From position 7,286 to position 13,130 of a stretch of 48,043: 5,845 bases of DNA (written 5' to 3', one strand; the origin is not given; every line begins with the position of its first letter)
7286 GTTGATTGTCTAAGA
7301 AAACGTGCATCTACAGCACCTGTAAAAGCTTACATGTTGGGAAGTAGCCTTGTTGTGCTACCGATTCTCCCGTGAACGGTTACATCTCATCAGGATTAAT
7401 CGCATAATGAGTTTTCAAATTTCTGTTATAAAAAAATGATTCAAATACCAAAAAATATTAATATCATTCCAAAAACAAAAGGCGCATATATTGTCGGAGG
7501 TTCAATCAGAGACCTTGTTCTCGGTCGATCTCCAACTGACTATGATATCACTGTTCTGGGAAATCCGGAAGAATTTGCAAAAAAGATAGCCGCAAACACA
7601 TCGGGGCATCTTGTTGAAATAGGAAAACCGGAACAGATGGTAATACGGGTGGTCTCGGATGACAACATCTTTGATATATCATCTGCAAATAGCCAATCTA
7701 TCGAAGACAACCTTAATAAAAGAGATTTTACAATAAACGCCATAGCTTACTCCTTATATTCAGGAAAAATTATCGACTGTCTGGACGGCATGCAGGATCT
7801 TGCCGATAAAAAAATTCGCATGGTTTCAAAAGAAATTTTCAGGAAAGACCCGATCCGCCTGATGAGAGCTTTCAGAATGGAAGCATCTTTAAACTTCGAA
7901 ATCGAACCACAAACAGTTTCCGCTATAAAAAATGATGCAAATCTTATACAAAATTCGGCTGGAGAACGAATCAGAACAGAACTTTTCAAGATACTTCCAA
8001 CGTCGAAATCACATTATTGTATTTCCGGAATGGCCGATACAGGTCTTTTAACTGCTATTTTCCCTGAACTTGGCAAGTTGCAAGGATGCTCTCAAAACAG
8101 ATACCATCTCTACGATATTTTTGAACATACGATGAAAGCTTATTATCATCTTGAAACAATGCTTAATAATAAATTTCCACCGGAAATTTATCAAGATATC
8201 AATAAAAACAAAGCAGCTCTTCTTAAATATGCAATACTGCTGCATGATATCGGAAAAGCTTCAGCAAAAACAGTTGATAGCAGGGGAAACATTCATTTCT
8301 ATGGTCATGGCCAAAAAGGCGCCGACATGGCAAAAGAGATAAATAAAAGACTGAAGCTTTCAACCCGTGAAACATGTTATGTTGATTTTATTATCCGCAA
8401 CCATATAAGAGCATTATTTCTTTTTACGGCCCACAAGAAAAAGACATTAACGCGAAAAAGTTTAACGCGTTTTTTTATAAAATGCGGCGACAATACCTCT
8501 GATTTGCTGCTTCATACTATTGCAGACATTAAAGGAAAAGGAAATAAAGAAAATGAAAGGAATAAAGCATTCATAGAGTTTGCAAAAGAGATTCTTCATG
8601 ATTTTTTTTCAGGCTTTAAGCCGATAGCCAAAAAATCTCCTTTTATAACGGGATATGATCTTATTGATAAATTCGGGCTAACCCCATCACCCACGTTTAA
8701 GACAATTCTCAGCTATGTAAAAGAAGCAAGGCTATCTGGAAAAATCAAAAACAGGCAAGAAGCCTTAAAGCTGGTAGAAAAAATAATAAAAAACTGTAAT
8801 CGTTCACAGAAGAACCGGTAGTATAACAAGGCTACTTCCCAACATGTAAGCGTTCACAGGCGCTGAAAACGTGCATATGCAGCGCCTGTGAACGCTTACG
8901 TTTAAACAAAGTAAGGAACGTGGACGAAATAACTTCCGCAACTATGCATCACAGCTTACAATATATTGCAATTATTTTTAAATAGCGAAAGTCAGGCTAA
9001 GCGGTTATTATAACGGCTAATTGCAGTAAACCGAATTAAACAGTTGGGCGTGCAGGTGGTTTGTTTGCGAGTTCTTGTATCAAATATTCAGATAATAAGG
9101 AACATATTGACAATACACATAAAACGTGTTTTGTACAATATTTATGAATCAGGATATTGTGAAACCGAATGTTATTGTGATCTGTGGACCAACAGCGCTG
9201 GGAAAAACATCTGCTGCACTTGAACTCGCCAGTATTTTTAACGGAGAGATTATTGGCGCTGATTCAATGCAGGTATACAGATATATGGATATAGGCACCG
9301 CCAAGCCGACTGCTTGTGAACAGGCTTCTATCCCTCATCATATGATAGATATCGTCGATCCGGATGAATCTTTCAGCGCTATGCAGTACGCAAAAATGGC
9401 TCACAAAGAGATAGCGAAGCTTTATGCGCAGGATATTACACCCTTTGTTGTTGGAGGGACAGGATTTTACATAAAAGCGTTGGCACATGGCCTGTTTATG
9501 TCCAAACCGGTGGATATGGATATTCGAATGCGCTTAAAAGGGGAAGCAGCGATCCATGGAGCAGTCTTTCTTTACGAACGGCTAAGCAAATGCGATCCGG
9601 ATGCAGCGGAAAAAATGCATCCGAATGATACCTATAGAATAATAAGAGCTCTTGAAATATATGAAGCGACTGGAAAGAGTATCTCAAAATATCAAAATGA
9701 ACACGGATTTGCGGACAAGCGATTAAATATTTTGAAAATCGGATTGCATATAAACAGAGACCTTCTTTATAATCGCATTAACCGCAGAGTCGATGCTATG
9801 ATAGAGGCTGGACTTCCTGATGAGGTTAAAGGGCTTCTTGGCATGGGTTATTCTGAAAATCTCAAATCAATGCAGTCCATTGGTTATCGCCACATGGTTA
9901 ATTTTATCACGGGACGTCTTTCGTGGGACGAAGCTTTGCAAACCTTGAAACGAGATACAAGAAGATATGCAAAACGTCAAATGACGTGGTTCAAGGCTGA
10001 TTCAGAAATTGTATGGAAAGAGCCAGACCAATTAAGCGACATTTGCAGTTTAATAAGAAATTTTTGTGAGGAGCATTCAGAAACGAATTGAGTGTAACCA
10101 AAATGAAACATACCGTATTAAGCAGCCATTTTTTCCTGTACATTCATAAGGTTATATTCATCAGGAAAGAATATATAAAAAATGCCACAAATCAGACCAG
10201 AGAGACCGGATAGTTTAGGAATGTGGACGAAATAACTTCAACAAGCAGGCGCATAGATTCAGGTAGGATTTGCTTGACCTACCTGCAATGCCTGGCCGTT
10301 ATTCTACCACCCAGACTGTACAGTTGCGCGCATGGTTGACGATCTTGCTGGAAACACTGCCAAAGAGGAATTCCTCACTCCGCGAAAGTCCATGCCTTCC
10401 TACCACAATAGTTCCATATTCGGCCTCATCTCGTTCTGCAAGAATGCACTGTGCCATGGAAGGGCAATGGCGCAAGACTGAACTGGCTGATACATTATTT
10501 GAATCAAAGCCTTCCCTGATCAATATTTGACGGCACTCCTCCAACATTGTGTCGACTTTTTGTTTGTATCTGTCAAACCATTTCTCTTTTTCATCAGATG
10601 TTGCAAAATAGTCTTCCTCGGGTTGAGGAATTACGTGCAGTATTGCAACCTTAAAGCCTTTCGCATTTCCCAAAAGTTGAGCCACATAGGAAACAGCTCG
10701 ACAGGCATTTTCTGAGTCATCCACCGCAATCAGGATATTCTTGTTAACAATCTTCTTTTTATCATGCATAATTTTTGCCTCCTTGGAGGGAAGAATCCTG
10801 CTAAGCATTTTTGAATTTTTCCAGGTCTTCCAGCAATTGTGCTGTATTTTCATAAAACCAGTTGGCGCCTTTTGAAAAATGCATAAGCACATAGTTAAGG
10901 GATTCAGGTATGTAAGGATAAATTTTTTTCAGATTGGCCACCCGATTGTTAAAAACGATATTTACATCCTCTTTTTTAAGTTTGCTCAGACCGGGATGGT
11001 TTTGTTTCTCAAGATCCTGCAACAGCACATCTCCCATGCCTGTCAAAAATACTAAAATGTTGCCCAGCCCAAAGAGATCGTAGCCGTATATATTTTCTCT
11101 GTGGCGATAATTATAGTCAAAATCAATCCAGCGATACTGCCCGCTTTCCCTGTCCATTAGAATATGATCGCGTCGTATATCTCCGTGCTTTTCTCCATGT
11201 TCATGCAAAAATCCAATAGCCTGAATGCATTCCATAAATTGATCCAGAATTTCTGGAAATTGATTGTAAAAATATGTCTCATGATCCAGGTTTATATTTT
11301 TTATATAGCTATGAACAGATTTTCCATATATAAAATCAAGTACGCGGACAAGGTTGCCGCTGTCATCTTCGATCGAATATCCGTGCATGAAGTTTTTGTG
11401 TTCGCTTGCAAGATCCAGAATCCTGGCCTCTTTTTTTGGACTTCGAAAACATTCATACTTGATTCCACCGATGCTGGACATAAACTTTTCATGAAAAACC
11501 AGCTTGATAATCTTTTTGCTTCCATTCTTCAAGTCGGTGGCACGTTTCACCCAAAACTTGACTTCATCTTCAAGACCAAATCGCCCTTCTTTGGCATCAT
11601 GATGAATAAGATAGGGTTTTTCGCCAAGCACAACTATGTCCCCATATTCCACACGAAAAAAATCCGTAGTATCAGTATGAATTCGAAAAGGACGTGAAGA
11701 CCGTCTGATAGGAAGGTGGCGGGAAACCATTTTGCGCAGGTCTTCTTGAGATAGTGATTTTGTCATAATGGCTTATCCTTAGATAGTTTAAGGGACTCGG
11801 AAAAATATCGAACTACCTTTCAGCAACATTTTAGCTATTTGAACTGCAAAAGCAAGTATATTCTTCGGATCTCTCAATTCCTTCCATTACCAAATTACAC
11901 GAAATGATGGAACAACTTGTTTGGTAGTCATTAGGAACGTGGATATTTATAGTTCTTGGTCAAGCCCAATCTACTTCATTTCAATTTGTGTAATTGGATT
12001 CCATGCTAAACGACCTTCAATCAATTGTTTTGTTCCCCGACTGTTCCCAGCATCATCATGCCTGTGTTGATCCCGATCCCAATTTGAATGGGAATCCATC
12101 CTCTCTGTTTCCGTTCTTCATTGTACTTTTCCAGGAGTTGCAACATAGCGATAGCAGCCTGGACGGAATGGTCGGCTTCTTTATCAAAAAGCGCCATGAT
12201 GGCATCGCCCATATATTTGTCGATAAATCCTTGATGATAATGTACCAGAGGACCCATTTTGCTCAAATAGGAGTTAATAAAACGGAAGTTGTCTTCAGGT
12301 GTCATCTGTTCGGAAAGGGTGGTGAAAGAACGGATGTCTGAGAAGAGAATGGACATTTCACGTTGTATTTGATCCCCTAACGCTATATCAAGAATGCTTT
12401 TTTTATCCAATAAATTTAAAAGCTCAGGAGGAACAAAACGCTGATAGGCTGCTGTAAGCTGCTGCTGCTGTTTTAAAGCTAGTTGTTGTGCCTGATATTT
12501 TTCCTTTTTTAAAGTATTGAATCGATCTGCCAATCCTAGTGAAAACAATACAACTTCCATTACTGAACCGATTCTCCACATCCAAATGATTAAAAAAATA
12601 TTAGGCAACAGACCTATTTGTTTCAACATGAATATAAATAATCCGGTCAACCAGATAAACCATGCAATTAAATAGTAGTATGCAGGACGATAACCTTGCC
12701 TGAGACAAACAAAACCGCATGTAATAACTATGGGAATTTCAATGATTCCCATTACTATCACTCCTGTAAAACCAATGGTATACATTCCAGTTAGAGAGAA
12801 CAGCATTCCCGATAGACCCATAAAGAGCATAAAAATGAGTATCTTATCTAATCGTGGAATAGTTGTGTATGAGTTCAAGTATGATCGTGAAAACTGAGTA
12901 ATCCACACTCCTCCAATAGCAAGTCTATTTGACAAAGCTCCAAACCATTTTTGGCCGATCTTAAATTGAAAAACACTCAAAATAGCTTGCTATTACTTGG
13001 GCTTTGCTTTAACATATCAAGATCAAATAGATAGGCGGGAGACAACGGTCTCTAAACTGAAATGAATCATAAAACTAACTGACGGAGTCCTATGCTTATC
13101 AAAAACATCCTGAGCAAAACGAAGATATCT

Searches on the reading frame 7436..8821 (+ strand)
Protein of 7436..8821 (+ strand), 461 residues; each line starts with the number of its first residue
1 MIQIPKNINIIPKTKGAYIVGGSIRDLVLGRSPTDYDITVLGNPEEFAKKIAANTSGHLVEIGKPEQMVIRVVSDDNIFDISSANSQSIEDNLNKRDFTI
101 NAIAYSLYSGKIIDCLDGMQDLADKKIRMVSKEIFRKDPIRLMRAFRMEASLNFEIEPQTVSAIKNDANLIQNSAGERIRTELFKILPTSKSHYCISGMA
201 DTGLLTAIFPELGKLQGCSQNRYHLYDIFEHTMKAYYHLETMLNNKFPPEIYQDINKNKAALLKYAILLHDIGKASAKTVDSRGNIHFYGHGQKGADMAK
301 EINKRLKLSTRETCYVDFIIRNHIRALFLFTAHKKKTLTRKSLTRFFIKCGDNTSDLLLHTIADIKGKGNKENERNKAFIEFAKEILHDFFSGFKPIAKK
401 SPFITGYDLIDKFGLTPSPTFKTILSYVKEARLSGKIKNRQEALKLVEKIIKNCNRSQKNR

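Call 90: search_protein_families(library=pfam, proteins=[window:7436-8821:+])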
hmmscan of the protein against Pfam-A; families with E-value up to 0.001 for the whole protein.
window:7436-8821:+ (461 aa): 4 families
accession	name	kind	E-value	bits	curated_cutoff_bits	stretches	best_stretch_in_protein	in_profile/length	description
PF01743.26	PolyA_pol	-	5.9e-25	88.5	23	2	83-128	81-126/126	Poly A polymerase head domain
PF12627.12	PolyA_pol_RNAbd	-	3.3e-17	62.5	22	1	153-212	1-60/64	Probable RNA and SrmB- binding site of polymerase A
PF13735.12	tRNA_NucTran2_2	-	4.4e-07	30.4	27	1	396-444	96-145/149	tRNA nucleotidyltransferase domain 2 putative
PF01966.28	HD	-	1e-06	29.5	22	1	229-323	2-85/116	HD domain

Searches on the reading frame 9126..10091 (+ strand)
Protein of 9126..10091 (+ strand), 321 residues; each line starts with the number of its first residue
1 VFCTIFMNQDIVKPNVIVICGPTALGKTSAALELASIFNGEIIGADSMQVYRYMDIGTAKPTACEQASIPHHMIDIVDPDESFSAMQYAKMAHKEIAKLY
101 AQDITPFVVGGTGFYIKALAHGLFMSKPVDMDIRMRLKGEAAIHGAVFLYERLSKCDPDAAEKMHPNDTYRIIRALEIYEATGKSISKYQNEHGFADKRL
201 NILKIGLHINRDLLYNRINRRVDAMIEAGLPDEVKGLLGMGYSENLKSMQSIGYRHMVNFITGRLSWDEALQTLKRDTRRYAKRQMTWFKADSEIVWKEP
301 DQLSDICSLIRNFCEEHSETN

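Call 90: search_protein_families(library=pfam, proteins=[window:9126-10091:+])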
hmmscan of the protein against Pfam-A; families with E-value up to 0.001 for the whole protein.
window:9126-10091:+ (321 aa): 2 families
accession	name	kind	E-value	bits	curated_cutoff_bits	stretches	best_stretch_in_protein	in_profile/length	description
PF01715.23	IPPT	-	1.4e-89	300.4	23.6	1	49-291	1-242/243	IPP transferase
PF01745.22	IPT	-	1.2e-05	25.3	20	1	15-71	2-58/233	Isopentenyl transferase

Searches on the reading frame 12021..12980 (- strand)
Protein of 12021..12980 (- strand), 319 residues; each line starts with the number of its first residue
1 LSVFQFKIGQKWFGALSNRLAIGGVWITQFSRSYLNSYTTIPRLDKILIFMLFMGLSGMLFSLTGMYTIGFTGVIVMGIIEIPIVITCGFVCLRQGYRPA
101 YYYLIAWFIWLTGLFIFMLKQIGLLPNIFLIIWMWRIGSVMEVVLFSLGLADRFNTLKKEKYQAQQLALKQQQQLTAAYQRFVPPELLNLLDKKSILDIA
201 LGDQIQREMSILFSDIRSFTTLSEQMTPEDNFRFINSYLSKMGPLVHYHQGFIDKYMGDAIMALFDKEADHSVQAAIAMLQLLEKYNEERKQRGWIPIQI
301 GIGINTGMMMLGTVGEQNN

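Call 90: search_protein_families(library=pfam, proteins=[window:12021-12980:-])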
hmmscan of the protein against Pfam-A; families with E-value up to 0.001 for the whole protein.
window:12021-12980:- (319 aa): 2 families
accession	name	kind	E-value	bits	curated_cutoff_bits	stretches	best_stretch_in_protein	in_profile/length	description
PF07695.17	7TMR-DISM_7TM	-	4.3e-21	76.2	29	1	26-153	80-205/205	7TM diverse intracellular signalling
PF00211.25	Guanylate_cyc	-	1.6e-13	51.1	21.9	1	207-317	7-119/183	Adenylate and Guanylate cyclase catalytic domain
